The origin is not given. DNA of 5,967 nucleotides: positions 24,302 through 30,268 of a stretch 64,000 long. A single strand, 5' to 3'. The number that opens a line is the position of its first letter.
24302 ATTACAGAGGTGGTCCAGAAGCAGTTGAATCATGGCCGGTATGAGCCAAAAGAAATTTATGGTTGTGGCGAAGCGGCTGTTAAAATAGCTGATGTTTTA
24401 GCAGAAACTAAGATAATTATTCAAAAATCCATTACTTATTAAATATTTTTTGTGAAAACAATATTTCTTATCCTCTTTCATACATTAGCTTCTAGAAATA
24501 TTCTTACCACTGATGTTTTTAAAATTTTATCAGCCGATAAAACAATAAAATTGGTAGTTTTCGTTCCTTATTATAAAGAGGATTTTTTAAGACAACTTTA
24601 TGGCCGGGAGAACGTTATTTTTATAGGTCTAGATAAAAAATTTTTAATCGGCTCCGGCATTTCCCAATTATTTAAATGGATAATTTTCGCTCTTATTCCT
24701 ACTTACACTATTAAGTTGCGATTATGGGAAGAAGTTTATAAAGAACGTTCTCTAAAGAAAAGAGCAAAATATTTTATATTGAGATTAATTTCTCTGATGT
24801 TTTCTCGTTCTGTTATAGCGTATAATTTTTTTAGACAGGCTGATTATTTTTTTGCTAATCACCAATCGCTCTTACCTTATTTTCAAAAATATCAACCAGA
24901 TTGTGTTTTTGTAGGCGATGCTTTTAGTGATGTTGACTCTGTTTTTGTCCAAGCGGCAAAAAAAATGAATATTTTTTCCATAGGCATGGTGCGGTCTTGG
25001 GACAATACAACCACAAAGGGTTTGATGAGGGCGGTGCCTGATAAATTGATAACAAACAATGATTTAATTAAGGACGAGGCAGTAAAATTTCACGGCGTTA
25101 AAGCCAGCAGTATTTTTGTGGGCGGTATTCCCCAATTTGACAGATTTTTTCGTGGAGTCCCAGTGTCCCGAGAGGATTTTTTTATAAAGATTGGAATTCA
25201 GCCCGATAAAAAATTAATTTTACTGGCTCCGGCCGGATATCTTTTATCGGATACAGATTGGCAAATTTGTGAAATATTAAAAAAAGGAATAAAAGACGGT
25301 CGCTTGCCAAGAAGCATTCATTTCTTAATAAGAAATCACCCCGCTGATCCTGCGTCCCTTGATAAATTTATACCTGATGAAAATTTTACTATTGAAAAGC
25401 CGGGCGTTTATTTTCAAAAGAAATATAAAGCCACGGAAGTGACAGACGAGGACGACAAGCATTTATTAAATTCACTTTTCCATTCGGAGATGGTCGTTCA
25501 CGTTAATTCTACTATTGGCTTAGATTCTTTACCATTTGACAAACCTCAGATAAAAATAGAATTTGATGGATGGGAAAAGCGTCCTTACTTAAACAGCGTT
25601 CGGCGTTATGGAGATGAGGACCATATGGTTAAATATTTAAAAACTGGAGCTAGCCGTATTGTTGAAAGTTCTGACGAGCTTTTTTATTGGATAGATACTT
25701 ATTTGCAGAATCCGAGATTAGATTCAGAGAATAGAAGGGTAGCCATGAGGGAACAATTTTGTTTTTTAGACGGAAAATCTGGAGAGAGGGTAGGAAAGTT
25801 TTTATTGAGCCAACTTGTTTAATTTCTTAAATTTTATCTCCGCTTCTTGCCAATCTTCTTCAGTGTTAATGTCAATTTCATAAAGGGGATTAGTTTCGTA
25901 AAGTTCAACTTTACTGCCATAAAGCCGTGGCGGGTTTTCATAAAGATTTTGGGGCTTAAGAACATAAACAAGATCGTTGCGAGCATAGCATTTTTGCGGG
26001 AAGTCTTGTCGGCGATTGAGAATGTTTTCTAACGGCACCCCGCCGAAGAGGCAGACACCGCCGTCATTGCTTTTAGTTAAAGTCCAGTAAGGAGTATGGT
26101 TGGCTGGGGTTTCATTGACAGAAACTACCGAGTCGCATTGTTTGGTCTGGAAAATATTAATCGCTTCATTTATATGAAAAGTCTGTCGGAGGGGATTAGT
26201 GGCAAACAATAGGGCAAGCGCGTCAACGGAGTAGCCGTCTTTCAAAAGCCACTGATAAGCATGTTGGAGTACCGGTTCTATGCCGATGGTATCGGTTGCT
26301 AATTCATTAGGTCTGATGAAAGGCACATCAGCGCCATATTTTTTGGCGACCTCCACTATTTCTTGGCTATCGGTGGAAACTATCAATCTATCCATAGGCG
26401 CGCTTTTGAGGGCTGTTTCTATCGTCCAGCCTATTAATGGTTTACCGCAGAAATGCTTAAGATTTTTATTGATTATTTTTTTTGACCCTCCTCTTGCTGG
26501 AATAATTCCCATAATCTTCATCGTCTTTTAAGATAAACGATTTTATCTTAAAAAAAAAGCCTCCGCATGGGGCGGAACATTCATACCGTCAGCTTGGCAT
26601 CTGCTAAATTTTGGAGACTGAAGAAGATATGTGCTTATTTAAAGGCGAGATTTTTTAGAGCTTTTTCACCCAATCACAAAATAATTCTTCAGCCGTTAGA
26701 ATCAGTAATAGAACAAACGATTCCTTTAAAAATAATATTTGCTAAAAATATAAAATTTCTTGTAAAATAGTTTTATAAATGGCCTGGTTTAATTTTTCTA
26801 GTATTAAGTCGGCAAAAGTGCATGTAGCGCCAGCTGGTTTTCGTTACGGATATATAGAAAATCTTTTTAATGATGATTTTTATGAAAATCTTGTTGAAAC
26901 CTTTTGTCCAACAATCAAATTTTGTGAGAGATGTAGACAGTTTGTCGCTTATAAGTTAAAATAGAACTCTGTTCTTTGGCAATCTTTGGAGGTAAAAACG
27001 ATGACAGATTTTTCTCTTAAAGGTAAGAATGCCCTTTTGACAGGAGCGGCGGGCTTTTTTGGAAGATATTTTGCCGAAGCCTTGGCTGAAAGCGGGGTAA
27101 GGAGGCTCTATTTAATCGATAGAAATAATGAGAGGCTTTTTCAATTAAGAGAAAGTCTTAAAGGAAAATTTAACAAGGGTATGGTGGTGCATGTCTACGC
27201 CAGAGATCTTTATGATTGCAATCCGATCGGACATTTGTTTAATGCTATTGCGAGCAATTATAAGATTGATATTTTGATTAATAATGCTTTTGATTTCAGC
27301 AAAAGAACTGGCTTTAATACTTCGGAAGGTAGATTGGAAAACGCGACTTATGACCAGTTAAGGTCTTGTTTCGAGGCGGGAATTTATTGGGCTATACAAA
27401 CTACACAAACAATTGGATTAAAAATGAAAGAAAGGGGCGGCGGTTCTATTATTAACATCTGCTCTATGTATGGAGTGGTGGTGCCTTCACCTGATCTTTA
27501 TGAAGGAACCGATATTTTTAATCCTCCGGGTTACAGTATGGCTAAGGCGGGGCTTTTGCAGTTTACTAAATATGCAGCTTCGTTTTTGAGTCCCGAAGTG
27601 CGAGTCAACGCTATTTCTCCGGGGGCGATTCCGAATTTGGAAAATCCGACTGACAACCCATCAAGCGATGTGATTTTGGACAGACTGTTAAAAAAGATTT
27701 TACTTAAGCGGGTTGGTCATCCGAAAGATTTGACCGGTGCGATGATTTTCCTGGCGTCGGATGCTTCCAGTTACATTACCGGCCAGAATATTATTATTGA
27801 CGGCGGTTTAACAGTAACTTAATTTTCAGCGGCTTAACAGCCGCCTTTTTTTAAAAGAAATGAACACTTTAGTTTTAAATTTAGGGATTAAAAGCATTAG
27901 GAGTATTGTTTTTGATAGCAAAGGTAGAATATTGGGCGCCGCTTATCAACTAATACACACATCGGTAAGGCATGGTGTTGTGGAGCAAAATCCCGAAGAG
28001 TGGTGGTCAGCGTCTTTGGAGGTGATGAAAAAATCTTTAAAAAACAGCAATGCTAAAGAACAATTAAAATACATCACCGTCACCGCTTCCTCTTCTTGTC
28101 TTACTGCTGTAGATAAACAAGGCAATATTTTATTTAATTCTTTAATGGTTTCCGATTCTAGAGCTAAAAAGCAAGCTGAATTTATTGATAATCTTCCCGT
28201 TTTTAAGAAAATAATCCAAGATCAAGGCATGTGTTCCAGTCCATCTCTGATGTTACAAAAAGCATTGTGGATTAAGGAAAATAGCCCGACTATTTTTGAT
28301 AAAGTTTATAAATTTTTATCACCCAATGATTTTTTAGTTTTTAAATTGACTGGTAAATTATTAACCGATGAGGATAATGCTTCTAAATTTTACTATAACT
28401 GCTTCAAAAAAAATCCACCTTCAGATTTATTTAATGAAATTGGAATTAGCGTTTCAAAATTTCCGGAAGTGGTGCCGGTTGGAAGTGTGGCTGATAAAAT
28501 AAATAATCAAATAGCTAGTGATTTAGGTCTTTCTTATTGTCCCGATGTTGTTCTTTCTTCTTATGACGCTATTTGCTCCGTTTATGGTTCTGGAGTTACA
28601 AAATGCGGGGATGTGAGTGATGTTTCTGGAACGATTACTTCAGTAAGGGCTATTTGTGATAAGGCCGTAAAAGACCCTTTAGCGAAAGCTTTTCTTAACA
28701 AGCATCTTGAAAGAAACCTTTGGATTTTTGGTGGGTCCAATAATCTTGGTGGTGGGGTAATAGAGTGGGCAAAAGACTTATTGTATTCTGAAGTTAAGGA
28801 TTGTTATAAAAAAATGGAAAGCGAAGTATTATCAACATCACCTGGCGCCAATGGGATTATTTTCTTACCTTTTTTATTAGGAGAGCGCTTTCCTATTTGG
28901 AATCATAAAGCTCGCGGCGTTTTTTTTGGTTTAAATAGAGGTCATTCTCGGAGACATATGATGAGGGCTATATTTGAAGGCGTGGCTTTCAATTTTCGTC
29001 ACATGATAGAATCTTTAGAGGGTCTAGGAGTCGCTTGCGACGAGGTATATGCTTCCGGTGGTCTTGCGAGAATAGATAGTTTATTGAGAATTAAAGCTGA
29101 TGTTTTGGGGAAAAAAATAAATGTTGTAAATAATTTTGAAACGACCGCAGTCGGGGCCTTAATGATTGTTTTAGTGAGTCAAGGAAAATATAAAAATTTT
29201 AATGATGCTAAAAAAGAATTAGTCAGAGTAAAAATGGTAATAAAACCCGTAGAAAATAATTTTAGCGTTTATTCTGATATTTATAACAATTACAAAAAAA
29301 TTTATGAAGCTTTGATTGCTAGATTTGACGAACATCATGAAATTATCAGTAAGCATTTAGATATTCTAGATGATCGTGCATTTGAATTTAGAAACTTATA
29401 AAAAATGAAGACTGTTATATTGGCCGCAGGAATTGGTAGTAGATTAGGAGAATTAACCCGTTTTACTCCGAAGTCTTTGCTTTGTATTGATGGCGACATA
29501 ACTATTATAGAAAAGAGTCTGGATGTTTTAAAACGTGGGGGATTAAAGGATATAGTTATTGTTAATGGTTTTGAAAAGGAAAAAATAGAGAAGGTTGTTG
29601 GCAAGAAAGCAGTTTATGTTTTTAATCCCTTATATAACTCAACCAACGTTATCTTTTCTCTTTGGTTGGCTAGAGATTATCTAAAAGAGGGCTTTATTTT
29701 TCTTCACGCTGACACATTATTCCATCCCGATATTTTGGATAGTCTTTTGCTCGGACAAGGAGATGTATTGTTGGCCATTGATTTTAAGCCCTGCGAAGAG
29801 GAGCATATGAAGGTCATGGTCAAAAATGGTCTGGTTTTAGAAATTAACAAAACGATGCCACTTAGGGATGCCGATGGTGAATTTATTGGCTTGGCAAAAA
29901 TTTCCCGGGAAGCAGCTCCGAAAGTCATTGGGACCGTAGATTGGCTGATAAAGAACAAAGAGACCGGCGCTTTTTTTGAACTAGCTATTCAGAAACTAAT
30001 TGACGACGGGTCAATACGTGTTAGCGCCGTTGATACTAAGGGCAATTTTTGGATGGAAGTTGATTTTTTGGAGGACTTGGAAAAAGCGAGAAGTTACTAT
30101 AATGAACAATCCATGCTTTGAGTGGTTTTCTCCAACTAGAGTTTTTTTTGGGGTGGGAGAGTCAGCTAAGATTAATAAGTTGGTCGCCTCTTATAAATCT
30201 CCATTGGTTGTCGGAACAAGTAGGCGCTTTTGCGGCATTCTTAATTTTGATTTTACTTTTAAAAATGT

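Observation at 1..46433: A 39-kb composite glycan locus with four sugar-donor pathways, ending at a giant Thr-rich surface protein: candidate S-layer or surface glycoprotein glycosylation island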

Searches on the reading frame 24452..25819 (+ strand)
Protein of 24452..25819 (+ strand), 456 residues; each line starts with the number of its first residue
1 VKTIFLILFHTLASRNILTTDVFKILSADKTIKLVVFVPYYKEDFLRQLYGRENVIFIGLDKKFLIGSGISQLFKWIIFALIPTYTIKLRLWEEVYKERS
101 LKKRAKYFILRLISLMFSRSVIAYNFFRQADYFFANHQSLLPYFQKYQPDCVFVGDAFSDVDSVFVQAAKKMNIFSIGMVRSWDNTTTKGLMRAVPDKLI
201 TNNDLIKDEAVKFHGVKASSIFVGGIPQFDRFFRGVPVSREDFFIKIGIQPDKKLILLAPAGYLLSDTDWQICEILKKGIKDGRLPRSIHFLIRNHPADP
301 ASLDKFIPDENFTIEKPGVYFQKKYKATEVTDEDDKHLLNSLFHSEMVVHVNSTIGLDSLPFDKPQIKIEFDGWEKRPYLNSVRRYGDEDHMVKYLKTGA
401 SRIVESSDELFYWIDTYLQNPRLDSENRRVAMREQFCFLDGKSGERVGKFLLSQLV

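Call 7: search_protein_families(library=pfam, proteins=[window:24452-25819:+], max_evalue=0.001)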
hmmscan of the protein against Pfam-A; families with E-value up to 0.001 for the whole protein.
window:24452-25819:+ (456 aa): 1 family
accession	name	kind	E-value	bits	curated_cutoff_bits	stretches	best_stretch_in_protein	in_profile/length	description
PF04464.20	Glyphos_transf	-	4.6e-07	29.6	22.1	1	196-451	135-365/367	CDP-Glycerol:Poly(glycerophosphate) glycerophosphotransferase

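Call 14: search_protein_families(library=ncbifam, proteins=[window:24452-25819:+], max_evalue=0.001)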
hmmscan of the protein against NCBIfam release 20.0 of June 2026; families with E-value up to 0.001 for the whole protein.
window:24452-25819:+ (456 aa): 1 family
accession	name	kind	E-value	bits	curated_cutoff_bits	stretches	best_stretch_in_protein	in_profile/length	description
NF046086.1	BFO_1060_trans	domain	9e-10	38.2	200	1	130-260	29-169/365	BFO_1060 family glycosyltransferase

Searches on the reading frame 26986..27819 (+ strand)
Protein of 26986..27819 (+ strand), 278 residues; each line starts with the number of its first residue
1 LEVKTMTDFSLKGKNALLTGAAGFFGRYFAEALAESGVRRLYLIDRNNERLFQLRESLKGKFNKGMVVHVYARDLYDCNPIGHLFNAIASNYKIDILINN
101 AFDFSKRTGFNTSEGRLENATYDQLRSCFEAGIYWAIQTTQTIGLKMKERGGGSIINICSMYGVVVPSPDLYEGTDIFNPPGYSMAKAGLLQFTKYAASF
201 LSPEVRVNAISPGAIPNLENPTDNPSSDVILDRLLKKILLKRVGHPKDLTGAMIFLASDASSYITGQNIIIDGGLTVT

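Call 7: search_protein_families(library=pfam, proteins=[window:26986-27819:+], max_evalue=0.001)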
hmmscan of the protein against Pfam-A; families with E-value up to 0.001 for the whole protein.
window:26986-27819:+ (278 aa): 6 families
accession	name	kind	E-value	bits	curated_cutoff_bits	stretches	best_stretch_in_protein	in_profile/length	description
PF13561.12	adh_short_C2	-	1.5e-34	120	27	1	25-276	8-236/236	Enoyl-(Acyl carrier protein) reductase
PF00106.31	adh_short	-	2.2e-23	83.2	26.6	1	14-215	1-182/195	short chain dehydrogenase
PF08659.16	KR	-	1.3e-05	25.7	22.6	1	17-116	4-104/180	KR domain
PF01370.27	Epimerase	-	0.00011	22.1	20.9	1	16-105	1-76/240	NAD dependent epimerase/dehydratase family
PF16363.11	GDP_Man_Dehyd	-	0.00014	21.8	27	1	17-88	1-74/332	GDP-mannose 4,6 dehydratase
PF02719.21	Polysacc_synt_2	-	0.00069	19.3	20.2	1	17-86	2-71/293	Polysaccharide biosynthesis protein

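Call 14: search_protein_families(library=ncbifam, proteins=[window:26986-27819:+], max_evalue=0.001)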
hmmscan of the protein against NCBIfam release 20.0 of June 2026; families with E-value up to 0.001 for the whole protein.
window:26986-27819:+ (278 aa): 202 families (the best 25 are shown)
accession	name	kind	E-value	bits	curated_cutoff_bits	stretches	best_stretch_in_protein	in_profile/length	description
NF006619.0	PRK09186.1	equivalog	2e-38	132.5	255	1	11-276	2-255/256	oxidoreductase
NF005559.1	PRK07231.1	subfamily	7.7e-38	130.4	215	1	11-277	2-249/249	glucose 1-dehydrogenase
NF006070.0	PRK08213.1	subfamily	3.5e-36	125.1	279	1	6-277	5-258/259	gluconate 5-dehydrogenase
NF006132.0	PRK08277.1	subfamily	4.4e-34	118.1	281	1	8-276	5-275/280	D-mannonate oxidoreductase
NF004778.0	PRK06124.1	equivalog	6.5e-34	117.5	303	1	5-277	3-254/256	SDR family oxidoreductase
NF005446.0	PRK07035.1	equivalog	5.9e-33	114.2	373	1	5-276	3-254/255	SDR family oxidoreductase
NF005853.0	PRK07774.1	equivalog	1e-32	113.5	303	1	10-276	3-247/250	SDR family oxidoreductase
NF005873.0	PRK07814.1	equivalog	1.3e-32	113.3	346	1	8-277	5-253/263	SDR family oxidoreductase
NF004198.0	PRK05653.1-3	equivalog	7.8e-32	110.7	296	1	10-277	4-248/248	3-oxoacyl-ACP reductase FabG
NF009466.0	PRK12826.1-2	subfamily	1.7e-31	109.6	222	1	14-276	4-245/248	3-oxoacyl-ACP reductase FabG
NF009468.0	PRK12826.1-4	equivalog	2.8e-31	109.1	318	1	10-276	4-248/256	SDR family oxidoreductase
NF006693.0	PRK09242.1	equivalog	1.8e-30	105.9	328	1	7-276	4-254/258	SDR family oxidoreductase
NF006598.0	PRK09135.1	equivalog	6.5e-30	104.5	288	1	13-277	6-247/249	pteridine reductase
NF050023.1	7alphHDSH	equivalog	1.1e-29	103.7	450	1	11-277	4-251/259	7alpha-hydroxysteroid dehydrogenase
NF005390.0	PRK06935.1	equivalog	1.1e-28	100.3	369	1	5-276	7-256/258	2-dehydro-3-deoxy-D-gluconate 5-dehydrogenase KduD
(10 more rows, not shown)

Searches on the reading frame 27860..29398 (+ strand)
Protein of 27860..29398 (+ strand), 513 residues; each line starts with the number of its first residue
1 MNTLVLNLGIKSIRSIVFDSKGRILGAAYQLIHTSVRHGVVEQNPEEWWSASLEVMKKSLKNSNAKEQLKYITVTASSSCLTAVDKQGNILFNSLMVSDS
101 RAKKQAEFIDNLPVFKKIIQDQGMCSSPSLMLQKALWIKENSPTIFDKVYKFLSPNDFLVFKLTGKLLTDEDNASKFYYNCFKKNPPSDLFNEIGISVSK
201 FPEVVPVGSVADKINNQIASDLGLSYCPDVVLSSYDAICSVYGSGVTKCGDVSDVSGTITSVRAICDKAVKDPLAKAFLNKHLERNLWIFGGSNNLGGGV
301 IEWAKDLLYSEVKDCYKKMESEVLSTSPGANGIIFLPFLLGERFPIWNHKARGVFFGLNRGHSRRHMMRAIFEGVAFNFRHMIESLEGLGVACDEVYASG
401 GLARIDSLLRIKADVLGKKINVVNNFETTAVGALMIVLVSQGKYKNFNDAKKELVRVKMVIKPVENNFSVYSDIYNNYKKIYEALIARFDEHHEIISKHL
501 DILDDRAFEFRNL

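Call 7: search_protein_families(library=pfam, proteins=[window:27860-29398:+], max_evalue=0.001)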
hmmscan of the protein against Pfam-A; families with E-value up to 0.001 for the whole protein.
window:27860-29398:+ (513 aa): 2 families
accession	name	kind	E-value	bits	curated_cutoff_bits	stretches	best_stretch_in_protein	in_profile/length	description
PF00370.27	FGGY_N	-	3.6e-36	125.4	28.8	1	4-238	3-240/245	FGGY family of carbohydrate kinases, N-terminal domain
PF02782.22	FGGY_C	-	5.6e-32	111.6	27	1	274-438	19-195/198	FGGY family of carbohydrate kinases, C-terminal domain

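Call 14: search_protein_families(library=ncbifam, proteins=[window:27860-29398:+], max_evalue=0.001)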
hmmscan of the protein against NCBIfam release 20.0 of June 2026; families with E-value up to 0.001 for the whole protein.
window:27860-29398:+ (513 aa): 12 families
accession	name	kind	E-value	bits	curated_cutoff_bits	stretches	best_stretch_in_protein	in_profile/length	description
TIGR01312.1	XylB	equivalog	9.8e-78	261.8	380.25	1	7-483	4-481/481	xylulokinase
TIGR01314.1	gntK_FGGY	equivalog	1.2e-69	235.2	648.55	1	6-490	5-498/505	gluconokinase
NF008187.0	PRK10939.1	equivalog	3.4e-42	144.8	528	1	4-487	7-505/521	autoinducer-2 kinase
NF011601.0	PRK15027.1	equivalog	6.9e-41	140.1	912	1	6-486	5-480/484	xylulokinase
TIGR01311.1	glycerol_kin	equivalog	8.7e-41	139.8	590.35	1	6-462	6-471/496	glycerol kinase GlpK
NF003154.0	PRK04123.1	equivalog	6.8e-40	137.3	428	1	34-488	48-540/554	ribulokinase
NF000756.0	PRK00047.1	subfamily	3e-39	134.6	498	1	6-466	10-476/502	glycerol kinase GlpK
TIGR02628.1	fuculo_kin_coli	equivalog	2.5e-38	132.2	470.9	1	4-463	4-464/465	L-fuculokinase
TIGR01315.1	5C_CHO_kinase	subfamily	6.9e-29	101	408.7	2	7-262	6-284/541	FGGY family pentulose kinase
TIGR01234.1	L-ribulokinase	equivalog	8e-27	94.2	583.25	1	122-482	150-527/536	ribulokinase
TIGR02627.1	rhamnulo_kin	equivalog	2.6e-12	46.1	527.95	2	81-244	80-239/454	rhamnulokinase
NF007925.0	PRK10640.1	equivalog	5.4e-07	28.4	639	0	50-210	53-216/489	rhamnulokinase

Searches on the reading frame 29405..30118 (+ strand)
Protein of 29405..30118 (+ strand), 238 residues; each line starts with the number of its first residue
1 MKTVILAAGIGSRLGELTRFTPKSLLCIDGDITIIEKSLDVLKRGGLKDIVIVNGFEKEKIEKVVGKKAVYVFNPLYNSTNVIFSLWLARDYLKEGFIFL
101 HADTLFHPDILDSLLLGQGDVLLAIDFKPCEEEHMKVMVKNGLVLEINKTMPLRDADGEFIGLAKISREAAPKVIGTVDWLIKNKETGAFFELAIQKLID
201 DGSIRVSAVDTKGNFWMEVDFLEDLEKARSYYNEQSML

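Call 7: search_protein_families(library=pfam, proteins=[window:29405-30118:+], max_evalue=0.001)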
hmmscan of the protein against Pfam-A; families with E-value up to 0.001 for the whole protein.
window:29405-30118:+ (238 aa): 2 families
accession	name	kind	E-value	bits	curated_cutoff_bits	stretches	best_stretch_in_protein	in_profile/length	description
PF12804.13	NTP_transf_3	-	1.3e-08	35.6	27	1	4-115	2-108/160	MobA-like NTP transferase domain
PF00483.29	NTP_transferase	-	9.4e-08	32.4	21.2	1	2-105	1-112/245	Nucleotidyl transferase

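Call 14: search_protein_families(library=ncbifam, proteins=[window:29405-30118:+], max_evalue=0.001)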
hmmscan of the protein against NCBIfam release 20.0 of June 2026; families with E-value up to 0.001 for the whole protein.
window:29405-30118:+ (238 aa): 19 families
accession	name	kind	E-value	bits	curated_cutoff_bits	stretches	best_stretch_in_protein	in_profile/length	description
NF041135.1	IPPtranDIPPsyn_Thcocales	equivalog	1.2e-23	83.9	580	1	1-231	1-216/419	bifunctional L-myo-inositol-1-phosphate cytidylyltransferase/CDP-L-myo-inositol myo-inositolphosphotransferase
TIGR03992.1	Arch_glmU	subfamily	6.7e-15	54.9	292.1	1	1-169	1-171/393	bifunctional sugar-1-phosphate nucleotidylyltransferase/acetyltransferase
NF041313.1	UDPGP_AglF_Halo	equivalog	1.4e-12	47.6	400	1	1-112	1-114/234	UTP--glucose-1-phosphate uridylyltransferase AglF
NF045761.1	NAMPUrTaseMurU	equivalog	8.1e-11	42.2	250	1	1-73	1-72/226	N-acetylmuramate alpha-1-phosphate uridylyltransferase MurU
NF045665.1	NTPtran_DVU1551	equivalog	4.1e-10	39.2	315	1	2-79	2-74/359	DVU_1551 family NTP transferase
TIGR01208.1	rmlA_long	equivalog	2.2e-08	33.4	320.25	1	2-110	1-114/353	glucose-1-phosphate thymidylyltransferase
NF041173.1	Sug_nt_acttase_Thmprot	equivalog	1.7e-07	30.5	600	1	1-137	1-139/405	bifunctional sugar-1-phosphate nucleotidylyltransferase/acetyltransferase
TIGR02623.1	G1P_cyt_trans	equivalog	6.1e-07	29.2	300.25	1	1-63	1-62/255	glucose-1-phosphate cytidylyltransferase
NF038362.1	Sden_1164_fam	equivalog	2.8e-06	27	300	1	3-184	4-202/266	Sden_1164 family protein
NF045782.1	NicBOxredNboR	equivalog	5e-06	26.3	260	1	3-66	11-69/206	nicotine blue oxidoreductase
TIGR03310.1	matur_MocA_YgfJ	equivalog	1.2e-05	25.3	186.45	1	3-112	2-109/188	molybdenum cofactor cytidylyltransferase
TIGR01099.1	galU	equivalog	0.00012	21.7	326.8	1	1-63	2-63/261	UTP--glucose-1-phosphate uridylyltransferase GalU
NF052502.1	man1P_GTase_Rv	exception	0.00016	20.6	440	1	2-69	2-68/352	mannose-1-phosphate guanylyltransferase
TIGR01173.1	glmU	equivalog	0.00017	20.5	366.85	1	1-72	1-68/452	bifunctional UDP-N-acetylglucosamine diphosphorylase/glucosamine-1-phosphate N-acetyltransferase GlmU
NF010934.1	PRK14354.1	equivalog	0.00028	19.6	450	1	3-74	2-69/447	bifunctional UDP-N-acetylglucosamine diphosphorylase/glucosamine-1-phosphate N-acetyltransferase GlmU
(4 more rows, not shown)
